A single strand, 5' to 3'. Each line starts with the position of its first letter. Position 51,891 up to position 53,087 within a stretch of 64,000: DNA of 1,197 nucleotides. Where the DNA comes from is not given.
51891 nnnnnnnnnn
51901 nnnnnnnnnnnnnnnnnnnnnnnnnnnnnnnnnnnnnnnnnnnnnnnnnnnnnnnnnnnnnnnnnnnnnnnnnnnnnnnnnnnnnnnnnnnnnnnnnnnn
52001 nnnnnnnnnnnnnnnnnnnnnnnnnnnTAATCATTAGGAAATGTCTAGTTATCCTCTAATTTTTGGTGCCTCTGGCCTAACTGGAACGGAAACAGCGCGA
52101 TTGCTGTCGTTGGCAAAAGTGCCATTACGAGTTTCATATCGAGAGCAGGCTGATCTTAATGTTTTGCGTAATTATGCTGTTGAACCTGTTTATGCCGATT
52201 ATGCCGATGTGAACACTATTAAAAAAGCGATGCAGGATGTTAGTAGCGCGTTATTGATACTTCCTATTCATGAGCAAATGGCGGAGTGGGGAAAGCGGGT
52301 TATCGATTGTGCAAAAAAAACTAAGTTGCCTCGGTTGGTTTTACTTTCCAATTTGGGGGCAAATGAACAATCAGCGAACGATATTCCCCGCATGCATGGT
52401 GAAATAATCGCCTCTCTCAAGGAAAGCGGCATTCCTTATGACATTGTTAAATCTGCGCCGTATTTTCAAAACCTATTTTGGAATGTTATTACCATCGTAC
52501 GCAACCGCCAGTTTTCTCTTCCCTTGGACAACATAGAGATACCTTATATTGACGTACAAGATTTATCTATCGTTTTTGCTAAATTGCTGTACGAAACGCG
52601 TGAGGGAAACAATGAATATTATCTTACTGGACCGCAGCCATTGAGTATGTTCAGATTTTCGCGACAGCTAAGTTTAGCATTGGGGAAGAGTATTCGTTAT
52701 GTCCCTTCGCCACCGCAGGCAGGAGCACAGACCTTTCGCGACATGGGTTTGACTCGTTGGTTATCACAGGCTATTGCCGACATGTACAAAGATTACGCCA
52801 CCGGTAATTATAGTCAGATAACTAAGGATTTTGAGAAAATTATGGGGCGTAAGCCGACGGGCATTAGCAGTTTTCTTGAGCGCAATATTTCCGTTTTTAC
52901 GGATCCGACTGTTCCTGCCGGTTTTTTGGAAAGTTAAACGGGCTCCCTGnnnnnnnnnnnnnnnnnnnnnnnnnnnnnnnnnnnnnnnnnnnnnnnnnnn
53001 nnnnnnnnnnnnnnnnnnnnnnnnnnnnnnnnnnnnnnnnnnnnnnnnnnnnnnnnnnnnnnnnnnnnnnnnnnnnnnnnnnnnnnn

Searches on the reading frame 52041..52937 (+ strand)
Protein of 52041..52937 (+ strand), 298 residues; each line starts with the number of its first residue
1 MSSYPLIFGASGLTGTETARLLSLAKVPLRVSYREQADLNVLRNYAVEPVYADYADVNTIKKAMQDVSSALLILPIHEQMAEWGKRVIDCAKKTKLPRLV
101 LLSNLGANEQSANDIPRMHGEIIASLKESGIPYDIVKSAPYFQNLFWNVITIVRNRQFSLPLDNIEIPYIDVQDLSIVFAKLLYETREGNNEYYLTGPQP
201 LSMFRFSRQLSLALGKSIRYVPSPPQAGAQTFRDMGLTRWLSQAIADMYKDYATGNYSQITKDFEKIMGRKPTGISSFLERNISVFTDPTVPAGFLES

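Call 23: find_encoding_contigs(protein=window:52041-52937:+, flank=10000, max_places=1)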
Protein window:52041-52937:+ (298 aa): 13 contigs read that carry it; 1 place shown.
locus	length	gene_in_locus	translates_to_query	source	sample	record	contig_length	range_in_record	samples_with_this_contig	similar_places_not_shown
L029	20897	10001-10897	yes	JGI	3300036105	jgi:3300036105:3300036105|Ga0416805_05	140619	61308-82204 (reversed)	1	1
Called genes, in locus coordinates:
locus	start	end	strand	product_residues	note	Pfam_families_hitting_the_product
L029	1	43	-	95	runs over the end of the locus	-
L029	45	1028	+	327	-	-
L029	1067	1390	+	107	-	PF00829:Ribosomal_L21p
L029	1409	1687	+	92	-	PF01016:Ribosomal_L27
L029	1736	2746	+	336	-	PF01018:GTP1_OBG, PF01926:MMR_HSR1, PF02421:FeoB_N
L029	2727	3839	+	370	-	PF00696:AA_kinase, PF01472:PUA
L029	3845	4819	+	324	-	PF00348:polyprenyl_synt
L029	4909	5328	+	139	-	PF01641:SelR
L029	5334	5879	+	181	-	PF04279:IspA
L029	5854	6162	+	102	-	PF01722:BolA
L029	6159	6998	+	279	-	PF13616:Rotamase_3, PF13145:Rotamase_2, PF00639:Rotamase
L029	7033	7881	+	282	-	PF00149:Metallophos (weak), PF12850:Metallophos_2 (weak)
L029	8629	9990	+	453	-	PF02812:ELFV_dehydrog_N, PF00208:ELFV_dehydrog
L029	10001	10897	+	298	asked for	PF05368:NmrA, PF13460:NAD_binding_10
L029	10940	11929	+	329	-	PF02618:YceG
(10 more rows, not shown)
